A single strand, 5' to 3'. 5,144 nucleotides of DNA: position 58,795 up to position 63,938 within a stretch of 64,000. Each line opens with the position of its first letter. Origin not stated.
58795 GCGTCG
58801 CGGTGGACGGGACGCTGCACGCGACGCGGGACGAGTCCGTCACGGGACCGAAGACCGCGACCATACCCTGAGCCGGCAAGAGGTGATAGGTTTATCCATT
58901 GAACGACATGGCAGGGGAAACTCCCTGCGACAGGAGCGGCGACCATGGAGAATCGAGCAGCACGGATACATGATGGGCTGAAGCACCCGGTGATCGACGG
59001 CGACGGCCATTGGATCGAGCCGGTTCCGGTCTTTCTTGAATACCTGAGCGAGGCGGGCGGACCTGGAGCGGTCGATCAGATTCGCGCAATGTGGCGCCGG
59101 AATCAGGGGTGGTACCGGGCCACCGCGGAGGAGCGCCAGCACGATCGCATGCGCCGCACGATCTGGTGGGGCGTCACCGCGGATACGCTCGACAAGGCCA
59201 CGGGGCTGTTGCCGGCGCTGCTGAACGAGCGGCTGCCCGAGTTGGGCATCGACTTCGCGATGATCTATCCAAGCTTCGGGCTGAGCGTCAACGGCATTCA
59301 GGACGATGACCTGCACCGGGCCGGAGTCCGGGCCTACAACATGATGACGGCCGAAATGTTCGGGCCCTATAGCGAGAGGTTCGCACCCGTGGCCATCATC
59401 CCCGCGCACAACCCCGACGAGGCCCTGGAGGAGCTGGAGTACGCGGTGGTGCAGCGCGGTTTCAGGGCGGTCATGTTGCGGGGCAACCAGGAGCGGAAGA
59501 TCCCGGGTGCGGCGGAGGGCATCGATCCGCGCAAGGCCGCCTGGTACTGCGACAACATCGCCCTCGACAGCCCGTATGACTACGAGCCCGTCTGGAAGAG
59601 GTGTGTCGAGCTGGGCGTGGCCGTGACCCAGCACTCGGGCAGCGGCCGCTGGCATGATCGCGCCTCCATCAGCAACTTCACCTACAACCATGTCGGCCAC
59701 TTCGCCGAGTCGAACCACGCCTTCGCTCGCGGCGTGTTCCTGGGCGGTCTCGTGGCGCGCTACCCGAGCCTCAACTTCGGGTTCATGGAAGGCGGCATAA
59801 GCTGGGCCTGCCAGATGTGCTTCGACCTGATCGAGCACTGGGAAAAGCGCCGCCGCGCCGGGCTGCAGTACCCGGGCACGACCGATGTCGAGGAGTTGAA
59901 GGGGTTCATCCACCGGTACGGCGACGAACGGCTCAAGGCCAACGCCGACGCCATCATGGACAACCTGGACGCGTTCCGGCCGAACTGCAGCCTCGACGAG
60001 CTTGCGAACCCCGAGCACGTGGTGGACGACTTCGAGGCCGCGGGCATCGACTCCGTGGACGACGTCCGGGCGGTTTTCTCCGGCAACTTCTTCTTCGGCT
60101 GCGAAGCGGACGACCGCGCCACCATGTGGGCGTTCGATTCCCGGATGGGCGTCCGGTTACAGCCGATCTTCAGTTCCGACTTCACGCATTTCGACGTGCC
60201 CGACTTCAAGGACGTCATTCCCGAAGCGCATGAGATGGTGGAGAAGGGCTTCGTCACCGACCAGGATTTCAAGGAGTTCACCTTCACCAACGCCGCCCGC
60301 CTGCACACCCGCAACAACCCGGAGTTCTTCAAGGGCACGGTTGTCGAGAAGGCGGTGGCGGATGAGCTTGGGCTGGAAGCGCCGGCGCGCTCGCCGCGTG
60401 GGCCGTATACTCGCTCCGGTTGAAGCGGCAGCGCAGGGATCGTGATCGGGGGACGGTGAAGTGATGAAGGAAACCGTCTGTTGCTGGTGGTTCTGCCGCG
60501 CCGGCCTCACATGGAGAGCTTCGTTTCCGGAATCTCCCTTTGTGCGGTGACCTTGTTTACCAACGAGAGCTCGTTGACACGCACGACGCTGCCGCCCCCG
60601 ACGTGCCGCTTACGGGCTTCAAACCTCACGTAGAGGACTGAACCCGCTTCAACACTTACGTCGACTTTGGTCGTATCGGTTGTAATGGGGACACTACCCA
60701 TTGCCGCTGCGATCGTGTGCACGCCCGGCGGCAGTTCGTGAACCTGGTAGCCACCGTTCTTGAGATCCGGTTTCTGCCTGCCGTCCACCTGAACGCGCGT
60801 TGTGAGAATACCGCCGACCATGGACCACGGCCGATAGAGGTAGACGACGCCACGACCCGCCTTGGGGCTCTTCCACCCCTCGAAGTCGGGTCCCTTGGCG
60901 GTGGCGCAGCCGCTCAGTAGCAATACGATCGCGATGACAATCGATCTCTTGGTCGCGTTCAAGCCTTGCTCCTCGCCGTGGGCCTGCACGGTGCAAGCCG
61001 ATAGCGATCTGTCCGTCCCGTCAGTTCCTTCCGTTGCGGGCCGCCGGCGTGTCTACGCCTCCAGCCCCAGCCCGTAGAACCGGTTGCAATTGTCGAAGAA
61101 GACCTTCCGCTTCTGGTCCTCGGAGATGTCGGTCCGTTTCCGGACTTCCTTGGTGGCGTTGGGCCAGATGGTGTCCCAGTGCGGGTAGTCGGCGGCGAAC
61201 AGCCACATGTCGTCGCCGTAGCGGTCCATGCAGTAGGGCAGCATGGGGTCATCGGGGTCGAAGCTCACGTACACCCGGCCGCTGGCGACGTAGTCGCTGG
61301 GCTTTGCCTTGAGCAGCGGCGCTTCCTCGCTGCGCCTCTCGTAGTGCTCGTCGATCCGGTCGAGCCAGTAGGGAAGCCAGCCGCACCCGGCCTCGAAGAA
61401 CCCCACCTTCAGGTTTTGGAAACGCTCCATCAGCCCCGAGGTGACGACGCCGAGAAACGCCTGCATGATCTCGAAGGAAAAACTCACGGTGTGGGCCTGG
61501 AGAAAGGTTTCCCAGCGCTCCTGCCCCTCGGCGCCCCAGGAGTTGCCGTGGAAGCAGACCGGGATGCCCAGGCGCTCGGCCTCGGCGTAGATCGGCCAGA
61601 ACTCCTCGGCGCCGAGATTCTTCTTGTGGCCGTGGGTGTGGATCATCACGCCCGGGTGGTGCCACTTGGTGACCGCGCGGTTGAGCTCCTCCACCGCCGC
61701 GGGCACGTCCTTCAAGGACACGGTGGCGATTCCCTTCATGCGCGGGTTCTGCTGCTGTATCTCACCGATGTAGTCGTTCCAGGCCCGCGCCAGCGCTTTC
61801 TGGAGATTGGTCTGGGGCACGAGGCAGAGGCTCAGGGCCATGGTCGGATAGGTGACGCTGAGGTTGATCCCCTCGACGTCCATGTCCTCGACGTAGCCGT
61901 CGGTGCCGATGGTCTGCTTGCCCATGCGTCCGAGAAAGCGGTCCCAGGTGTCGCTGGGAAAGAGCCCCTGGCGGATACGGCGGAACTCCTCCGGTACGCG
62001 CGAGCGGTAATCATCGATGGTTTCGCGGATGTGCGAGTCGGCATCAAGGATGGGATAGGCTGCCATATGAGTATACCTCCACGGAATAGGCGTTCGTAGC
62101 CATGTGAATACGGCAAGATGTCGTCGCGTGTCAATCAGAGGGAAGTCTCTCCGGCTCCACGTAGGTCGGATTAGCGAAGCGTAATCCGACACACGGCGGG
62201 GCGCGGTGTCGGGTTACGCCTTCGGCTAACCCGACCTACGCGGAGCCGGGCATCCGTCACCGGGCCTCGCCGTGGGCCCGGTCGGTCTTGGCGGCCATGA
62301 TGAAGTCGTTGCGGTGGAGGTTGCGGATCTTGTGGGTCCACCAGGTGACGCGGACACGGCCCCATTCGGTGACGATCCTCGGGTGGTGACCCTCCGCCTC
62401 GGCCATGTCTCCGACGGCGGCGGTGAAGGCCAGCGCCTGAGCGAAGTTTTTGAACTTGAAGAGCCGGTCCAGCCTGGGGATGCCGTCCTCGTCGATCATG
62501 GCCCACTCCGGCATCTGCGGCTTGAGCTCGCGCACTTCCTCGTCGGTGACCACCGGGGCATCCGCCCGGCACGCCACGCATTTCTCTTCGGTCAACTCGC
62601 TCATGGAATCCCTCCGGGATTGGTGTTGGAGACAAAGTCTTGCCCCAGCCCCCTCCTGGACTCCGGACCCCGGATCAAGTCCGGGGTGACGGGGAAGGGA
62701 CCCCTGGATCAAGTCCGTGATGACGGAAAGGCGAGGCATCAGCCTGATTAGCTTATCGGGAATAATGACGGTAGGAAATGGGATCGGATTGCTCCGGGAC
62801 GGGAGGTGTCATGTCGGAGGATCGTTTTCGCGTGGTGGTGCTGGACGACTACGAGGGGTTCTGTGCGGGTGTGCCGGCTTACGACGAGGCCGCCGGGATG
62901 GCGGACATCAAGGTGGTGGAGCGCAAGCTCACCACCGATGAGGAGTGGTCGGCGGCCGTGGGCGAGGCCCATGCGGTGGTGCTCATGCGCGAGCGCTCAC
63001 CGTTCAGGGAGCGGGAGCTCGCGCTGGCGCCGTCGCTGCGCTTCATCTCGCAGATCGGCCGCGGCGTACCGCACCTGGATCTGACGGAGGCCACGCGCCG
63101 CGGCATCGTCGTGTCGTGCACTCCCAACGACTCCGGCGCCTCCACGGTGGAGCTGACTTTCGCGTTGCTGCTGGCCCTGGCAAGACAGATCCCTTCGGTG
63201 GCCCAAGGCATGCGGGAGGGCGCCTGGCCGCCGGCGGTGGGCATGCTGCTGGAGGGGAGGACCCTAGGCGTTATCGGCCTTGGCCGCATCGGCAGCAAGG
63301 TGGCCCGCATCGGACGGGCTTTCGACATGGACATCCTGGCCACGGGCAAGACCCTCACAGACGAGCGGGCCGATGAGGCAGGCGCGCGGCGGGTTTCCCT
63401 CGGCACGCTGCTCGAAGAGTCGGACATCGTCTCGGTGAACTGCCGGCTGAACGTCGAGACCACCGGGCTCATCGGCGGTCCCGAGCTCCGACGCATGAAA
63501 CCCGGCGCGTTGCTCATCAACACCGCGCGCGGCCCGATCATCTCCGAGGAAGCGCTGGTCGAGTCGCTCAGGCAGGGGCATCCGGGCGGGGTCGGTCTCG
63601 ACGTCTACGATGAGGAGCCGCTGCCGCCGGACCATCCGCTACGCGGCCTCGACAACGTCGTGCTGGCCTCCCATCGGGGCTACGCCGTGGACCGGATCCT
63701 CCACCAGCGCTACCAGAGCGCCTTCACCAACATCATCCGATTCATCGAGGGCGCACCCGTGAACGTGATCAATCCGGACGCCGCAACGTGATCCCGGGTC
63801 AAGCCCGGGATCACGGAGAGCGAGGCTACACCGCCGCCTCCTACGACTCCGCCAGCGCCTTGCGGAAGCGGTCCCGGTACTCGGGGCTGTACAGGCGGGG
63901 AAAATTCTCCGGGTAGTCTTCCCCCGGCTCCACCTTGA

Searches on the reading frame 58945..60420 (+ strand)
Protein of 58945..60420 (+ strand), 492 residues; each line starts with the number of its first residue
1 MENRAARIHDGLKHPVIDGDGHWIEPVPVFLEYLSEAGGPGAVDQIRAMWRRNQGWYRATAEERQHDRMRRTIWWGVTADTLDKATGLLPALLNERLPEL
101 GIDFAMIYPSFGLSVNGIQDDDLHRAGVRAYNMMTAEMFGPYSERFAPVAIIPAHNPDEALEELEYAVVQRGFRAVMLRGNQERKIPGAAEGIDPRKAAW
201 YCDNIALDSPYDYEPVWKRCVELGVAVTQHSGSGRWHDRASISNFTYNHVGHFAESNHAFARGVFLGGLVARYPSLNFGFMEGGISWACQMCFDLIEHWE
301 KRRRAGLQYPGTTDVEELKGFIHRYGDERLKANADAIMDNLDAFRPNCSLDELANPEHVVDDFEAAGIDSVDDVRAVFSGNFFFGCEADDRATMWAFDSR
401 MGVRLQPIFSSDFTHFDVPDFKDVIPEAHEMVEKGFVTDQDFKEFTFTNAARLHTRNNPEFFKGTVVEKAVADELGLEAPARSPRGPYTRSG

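Call 24: search_protein_families(library=pfam, proteins=[window:58945-60420:+], max_evalue=0.001)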
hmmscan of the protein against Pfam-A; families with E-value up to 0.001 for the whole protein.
window:58945-60420:+ (492 aa): 1 family
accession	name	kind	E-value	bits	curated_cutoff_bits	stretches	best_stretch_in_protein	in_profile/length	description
PF04909.20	Amidohydro_2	-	2.6e-10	41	26.4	1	111-288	45-184/289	Amidohydrolase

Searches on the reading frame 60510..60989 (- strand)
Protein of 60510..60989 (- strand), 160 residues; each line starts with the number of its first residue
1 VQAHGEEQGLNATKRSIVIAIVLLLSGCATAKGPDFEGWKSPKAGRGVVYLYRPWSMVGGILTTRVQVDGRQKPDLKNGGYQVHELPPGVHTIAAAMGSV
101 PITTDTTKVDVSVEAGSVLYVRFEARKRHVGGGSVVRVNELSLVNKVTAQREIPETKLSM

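Call 24: search_protein_families(library=pfam, proteins=[window:60510-60989:-], max_evalue=0.001)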
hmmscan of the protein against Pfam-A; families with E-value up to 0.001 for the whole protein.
window:60510-60989:- (160 aa): 1 family
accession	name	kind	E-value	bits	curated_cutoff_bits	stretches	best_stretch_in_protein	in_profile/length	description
PF11008.14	DUF2846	-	1.1e-16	61.1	34.3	1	44-127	2-82/92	Protein of unknown function (DUF2846)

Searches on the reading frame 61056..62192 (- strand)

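Call 24: search_protein_families(library=pfam, proteins=[window:61056-62192:-], max_evalue=0.001)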
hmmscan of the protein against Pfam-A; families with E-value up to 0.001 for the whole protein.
window:61056-62192:- (379 aa): 1 family
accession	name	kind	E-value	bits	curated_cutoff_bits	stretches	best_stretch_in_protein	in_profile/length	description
PF04909.20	Amidohydro_2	-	4.4e-26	92.7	26.4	1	132-375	60-289/289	Amidohydrolase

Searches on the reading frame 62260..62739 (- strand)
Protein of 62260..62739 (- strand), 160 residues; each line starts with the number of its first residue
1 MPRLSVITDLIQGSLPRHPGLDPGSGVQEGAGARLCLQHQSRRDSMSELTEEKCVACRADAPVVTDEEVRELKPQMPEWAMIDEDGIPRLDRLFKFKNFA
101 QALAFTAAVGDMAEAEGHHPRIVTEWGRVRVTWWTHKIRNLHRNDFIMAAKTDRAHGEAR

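Call 24: search_protein_families(library=pfam, proteins=[window:62260-62739:-], max_evalue=0.001)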
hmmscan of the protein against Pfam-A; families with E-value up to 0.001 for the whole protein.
window:62260-62739:- (160 aa): 1 family
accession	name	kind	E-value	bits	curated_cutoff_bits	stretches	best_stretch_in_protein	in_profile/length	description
PF01329.24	Pterin_4a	-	2.4e-28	98.5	26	1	64-154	3-90/91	Pterin 4 alpha carbinolamine dehydratase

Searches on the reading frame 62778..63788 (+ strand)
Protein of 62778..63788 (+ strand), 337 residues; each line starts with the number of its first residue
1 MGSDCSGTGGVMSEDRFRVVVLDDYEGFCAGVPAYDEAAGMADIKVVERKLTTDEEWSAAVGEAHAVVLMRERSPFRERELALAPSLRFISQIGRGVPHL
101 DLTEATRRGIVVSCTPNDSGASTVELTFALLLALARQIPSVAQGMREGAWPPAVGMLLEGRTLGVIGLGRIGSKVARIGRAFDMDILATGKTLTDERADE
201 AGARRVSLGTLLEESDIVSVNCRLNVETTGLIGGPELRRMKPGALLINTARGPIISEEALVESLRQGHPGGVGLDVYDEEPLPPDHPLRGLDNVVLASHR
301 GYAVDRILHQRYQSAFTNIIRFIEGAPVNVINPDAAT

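Call 24: search_protein_families(library=pfam, proteins=[window:62778-63788:+], max_evalue=0.001)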
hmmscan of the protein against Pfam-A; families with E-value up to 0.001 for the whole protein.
window:62778-63788:+ (337 aa): 2 families
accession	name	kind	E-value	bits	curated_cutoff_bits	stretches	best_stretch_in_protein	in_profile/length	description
PF02826.25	2-Hacid_dh_C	-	2.3e-54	183.9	25.1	1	128-301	1-178/178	D-isomer specific 2-hydroxyacid dehydrogenase, NAD binding domain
PF00389.36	2-Hacid_dh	-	9.1e-15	55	24.6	1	39-331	18-133/134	D-isomer specific 2-hydroxyacid dehydrogenase, catalytic domain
